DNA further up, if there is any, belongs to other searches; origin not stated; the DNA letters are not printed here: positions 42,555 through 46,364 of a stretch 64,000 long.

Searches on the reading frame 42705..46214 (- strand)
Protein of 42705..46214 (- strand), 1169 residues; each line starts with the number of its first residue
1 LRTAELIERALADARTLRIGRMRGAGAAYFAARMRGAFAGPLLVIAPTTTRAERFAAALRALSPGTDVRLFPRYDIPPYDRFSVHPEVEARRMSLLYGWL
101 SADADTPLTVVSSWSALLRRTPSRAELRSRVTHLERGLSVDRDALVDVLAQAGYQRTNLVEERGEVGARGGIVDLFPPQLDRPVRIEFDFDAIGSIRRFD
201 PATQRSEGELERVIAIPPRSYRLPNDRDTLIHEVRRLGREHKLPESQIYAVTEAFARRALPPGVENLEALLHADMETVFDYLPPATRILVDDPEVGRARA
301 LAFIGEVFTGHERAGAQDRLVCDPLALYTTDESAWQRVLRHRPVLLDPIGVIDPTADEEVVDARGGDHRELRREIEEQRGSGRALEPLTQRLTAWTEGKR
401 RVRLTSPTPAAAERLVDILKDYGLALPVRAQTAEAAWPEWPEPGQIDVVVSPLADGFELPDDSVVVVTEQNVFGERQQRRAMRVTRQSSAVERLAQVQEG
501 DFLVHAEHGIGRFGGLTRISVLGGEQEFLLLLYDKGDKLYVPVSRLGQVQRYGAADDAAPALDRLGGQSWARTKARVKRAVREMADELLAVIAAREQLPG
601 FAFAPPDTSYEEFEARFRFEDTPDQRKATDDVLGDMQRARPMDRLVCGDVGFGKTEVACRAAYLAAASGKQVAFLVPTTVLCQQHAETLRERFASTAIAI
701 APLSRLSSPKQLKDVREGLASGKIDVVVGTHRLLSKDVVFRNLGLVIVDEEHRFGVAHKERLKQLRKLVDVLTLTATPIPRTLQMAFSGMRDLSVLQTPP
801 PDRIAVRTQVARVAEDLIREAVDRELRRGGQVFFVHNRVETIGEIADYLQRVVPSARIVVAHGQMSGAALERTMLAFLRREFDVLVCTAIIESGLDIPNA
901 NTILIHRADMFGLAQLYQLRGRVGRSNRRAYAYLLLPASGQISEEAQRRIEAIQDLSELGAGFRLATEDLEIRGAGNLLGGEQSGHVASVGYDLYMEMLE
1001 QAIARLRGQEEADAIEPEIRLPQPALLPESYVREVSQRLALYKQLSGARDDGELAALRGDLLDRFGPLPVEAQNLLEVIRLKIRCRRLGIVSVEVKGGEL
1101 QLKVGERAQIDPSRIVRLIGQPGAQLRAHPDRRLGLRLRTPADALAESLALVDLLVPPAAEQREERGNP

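Call 64: search_protein_families(library=pfam, proteins=[window:42705-46214:-], max_evalue=0.00001)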
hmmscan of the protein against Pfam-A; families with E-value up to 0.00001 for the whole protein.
window:42705-46214:- (1169 aa): 8 families
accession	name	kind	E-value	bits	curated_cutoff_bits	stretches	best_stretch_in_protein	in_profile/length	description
PF03461.20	TRCF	-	9.8e-26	90.4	25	1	1022-1114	2-94/95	TRCF domain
PF00270.35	DEAD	-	6.9e-25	88.1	26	1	622-784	1-165/167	DEAD/DEAH box helicase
PF17757.6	UvrB_inter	-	1.9e-20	73.2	22.9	1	133-221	2-91/91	UvrB interaction domain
PF00271.37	Helicase_C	-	2e-19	70.3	23.5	1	821-926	5-109/110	Helicase conserved C-terminal domain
PF02559.22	CarD_TRCF_RID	-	1.2e-16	60.9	23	1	498-552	2-56/57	CarD-like/TRCF RID domain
PF04851.21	ResIII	-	1.2e-11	45.2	22.5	1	622-778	5-162/164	Type III restriction enzyme, res subunit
PF13604.12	AAA_30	-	2.9e-06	27.6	27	0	623-762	4-108/191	AAA domain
PF22590.2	Cas3-like_C_2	-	5e-06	27.2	27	0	829-927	2-105/106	CRISPR-associated nuclease/helicase Cas3, C-terminal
